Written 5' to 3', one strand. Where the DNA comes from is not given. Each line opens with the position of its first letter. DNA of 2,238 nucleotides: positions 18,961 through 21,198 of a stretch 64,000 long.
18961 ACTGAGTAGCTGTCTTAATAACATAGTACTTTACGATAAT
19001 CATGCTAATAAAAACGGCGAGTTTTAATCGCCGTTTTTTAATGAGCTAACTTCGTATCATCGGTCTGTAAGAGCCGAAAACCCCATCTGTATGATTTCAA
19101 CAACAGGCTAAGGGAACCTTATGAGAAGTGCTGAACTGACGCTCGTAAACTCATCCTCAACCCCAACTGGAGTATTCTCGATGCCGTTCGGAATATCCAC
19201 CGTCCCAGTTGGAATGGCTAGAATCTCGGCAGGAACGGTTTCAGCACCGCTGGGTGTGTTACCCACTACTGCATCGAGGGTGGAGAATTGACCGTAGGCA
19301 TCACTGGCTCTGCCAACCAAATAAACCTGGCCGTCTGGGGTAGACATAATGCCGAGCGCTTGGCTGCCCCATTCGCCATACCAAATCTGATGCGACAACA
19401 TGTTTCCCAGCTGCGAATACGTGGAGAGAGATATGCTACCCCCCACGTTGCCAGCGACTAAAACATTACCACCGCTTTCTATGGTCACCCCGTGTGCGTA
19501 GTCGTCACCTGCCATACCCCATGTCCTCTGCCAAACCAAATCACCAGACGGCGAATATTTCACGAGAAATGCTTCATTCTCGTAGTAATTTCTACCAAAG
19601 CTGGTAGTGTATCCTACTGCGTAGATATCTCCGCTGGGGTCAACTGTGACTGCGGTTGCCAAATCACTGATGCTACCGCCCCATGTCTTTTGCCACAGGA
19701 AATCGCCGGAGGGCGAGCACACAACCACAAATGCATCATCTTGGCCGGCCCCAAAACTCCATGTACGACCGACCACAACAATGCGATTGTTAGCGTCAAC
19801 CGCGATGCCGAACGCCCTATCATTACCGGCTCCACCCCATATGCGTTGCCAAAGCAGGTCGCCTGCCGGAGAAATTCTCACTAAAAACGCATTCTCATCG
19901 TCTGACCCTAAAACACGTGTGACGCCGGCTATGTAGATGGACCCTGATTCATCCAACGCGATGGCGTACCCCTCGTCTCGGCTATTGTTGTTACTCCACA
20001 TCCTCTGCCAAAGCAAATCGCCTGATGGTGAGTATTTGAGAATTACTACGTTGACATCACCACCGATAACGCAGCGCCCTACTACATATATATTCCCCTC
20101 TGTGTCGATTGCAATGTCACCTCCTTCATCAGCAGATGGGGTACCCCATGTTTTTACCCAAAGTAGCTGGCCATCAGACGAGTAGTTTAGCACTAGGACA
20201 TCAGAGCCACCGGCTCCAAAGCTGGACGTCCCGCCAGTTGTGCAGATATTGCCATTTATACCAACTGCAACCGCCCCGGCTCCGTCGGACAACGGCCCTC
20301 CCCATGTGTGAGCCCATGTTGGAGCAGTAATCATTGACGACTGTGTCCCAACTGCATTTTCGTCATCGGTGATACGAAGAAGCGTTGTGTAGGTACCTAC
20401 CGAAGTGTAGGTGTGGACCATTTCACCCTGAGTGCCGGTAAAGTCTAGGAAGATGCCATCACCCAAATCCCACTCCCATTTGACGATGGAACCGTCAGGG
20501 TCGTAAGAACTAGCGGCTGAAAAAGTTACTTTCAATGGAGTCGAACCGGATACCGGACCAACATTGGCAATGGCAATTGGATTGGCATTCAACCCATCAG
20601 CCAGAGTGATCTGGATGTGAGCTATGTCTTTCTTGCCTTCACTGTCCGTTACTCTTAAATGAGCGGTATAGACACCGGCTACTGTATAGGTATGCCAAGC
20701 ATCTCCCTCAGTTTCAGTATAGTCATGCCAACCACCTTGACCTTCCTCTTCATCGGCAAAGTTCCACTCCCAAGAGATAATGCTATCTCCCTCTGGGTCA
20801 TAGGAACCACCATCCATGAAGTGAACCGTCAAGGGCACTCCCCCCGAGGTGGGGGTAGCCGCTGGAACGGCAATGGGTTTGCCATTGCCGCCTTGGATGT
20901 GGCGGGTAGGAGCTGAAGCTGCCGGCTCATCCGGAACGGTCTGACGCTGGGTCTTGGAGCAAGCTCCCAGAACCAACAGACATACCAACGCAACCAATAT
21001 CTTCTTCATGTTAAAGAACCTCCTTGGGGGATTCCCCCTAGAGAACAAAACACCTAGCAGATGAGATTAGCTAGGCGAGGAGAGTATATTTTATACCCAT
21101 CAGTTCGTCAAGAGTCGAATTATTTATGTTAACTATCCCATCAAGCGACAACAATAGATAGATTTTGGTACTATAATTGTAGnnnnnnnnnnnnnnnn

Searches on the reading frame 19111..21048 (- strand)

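Call 86: search_protein_families(library=pfam, proteins=[window:19111-21048:-], max_evalue=0.001)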
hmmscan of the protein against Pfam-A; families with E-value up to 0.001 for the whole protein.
window:19111-21048:- (646 aa): 4 families
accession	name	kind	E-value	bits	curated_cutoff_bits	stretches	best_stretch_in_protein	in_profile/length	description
PF18911.6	PKD_4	-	2.5e-28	98.4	27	2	154-240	1-83/85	PKD domain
PF00801.26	PKD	-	1.9e-17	63.5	23.5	2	165-238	8-77/80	PKD domain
PF06739.17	SBBP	-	1.1e-12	48.1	20.5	1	301-324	6-30/38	Beta-propeller repeat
PF22352.2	K319L-like_PKD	-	6.3e-08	33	27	0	81-148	19-83/84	K319L-like, PKD domain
